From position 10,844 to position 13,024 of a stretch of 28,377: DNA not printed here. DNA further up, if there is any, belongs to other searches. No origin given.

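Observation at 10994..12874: Stand-alone OLD-family (ABC ATPase plus Toprim) nuclease: class 1 OLD or fused PARIS-like AriAB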

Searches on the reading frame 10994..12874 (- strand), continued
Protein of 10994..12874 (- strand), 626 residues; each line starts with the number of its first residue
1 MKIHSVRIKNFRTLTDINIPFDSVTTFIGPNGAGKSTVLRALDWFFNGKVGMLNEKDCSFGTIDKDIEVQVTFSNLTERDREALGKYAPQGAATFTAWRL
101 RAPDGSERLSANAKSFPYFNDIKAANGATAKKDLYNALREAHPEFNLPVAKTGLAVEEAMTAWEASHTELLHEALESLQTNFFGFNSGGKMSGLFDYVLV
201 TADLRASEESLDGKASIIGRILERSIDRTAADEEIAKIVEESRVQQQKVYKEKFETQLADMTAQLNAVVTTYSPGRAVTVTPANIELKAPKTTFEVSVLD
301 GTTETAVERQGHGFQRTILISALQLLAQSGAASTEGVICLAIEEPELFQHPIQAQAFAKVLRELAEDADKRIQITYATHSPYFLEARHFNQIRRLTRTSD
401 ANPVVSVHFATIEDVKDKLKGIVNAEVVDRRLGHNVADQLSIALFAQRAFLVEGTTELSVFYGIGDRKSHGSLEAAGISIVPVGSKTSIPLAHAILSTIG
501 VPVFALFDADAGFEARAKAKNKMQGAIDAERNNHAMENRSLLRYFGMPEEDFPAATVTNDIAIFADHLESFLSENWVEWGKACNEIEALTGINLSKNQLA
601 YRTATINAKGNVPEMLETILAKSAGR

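Call 87: predict_structure(alignment_id=A6)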
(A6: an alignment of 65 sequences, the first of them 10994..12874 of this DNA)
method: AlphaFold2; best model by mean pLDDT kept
length: 626 residues; sequences in the alignment: 65
mean_pLDDT: 81.4   pTM: 0.76
mean pLDDT of the five models: 81.4, 75.8, 74.1, 72.7, 67.3
residues with pLDDT >= 90: 215; 70-90: 296; 50-70: 98; < 50: 17
segments of 3 or more residues with pLDDT < 50: 183-187, 206-214
pLDDT, mean of each block of 10 residues (from residue 1): 91 92 91 85 82 82 88 84 74 83 80 76 80 89 88 77 76 64 51 69 48 56 69 71 72 74 74 62 54 65 70 72 74 60 73 83 81 85 86 89 88 94 91 85 93 94 91 90 93 95 96 91 93 95 96 95 94 93 90 82 91 95 90
secondary structure, 60 per line:
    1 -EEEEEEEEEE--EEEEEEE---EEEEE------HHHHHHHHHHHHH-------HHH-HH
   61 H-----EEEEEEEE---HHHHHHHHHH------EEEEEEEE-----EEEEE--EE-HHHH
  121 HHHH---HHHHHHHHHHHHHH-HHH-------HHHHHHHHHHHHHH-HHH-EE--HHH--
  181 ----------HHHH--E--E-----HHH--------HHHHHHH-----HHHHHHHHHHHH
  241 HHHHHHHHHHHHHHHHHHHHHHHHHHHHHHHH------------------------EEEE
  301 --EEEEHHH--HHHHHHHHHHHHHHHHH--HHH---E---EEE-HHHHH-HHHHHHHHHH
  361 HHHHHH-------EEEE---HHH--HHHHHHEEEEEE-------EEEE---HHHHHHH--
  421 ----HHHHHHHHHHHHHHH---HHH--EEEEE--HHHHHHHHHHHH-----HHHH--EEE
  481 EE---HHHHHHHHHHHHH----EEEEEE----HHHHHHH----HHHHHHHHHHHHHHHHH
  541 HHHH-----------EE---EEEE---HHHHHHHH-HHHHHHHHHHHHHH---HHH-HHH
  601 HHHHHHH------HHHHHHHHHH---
elements in order: E2-11 E14-20 E24-28 H35-47 E67-74 H78-87 E94-101 E107-111 H117-124 H128-141 H153-166 H191-194 H217-223 H229-272 E297-300 E303-306 H312-328 E341-343 H345-349 H351-366 E374-377 H386-391 E392-397 E405-408 H412-418 H425-439 E448-452 H455-466 H472-475 E478-482 H486-498 E503-508 H513-519 H524-544 E561-564 H568-575 H577-590 H598-607 H614-623

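Call 91: fold_search(model_id=the predicted structure, library=pdb)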
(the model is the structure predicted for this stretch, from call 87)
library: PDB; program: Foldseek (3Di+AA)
matches with E <= 10: 758; with E <= 0.001: 188
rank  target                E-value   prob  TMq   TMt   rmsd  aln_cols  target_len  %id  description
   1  6p74                  6.0e-20  1.00  0.51  0.60   9.9       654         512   18  OLD nuclease from Thermus Scotoductus (released 2020-01-29)
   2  8u7i_A                1.6e-17  1.00  0.47  0.47  15.2       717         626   16  Structure of the phage immune evasion protein Gad1 bound to the Gabija GajAB complex (released 2023-11-22)
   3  8x5i_B                5.9e-17  1.00  0.47  0.51  12.4       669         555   17  Structure of ATP/Mg2+ bound Gabija GajA (released 2024-02-28)
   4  8x5i_D                8.4e-17  1.00  0.48  0.53  13.8       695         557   15  Structure of ATP/Mg2+ bound Gabija GajA (released 2024-02-28)
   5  8sm3_A                7.6e-16  1.00  0.48  0.53  12.0       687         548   14  Structure of Bacillus cereus VD045 Gabija GajA-GajB Complex (released 2023-11-22)
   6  8tjy_A                7.5e-14  1.00  0.44  0.56  12.7       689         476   15  Structure of Gabija AB complex (released 2024-04-24)
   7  8x5i_C                3.1e-13  1.00  0.46  0.58  11.3       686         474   14  Structure of ATP/Mg2+ bound Gabija GajA (released 2024-02-28)
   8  8x5i_A                6.4e-13  1.00  0.44  0.56  12.6       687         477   14  Structure of ATP/Mg2+ bound Gabija GajA (released 2024-02-28)
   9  8jqb_A                1.6e-12  1.00  0.46  0.59   8.6       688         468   14  Structure of Gabija GajA-GajB 4:4 Complex (released 2024-02-28)
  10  9lp9_B                2.8e-12  1.00  0.41  0.35  16.2       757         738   14  The cryo-EM structure of retron Eco8 in a standby state (released 2025-11-19)
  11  8j4t_A                4.9e-12  1.00  0.44  0.56  11.4       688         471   14  GajA-GajB complex (released 2024-02-21)
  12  9p4j_A                6.7e-12  1.00  0.37  0.32  18.9       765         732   13  The structure of Retron Eco8 in Apo state (released 2025-11-12)
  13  8jq9_A                8.2e-12  1.00  0.45  0.58   8.6       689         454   15  Structure of Gabija GajA (released 2024-02-28)
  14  9lpa_B                1.1e-11  1.00  0.40  0.34  19.7       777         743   14  The cryo-EM structure of retron Eco8 in an active state (released 2025-11-19)
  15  8wy4_A                1.5e-11  1.00  0.43  0.57   8.6       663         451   14  GajA tetramer with ATP (released 2024-02-28)
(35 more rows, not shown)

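Call 102: find_related_loci(query=A1, collection=viral_contigs, flank=5000)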
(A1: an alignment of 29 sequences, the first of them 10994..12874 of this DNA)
Query A1 (626 aa) in viral_contigs; peptide patterns used: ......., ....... (x = any residue, [..] = any of these).
202 stretches matched a pattern; 11 encode a relative of the query (tblastn E <= 1e-3); 11 distinct loci.
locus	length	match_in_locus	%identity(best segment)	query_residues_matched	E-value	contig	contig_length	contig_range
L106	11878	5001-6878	100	1-626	0e+0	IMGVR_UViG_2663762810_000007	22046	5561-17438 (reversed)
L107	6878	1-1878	100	1-626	0e+0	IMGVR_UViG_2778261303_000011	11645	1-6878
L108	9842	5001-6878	74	1-626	0e+0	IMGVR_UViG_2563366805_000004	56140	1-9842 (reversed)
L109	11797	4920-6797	72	1-626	0e+0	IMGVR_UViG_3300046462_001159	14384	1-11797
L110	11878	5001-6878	71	1-626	0e+0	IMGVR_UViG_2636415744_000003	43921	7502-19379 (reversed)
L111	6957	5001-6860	71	1-620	0e+0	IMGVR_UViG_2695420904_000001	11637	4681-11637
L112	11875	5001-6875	69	1-625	0e+0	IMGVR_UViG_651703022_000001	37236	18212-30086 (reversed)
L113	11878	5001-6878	73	1-626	0e+0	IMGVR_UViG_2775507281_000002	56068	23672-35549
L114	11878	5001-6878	72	1-626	0e+0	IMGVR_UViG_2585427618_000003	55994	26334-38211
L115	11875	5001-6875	69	1-625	0e+0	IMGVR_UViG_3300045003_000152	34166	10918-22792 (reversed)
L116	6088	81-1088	72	291-626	1e-160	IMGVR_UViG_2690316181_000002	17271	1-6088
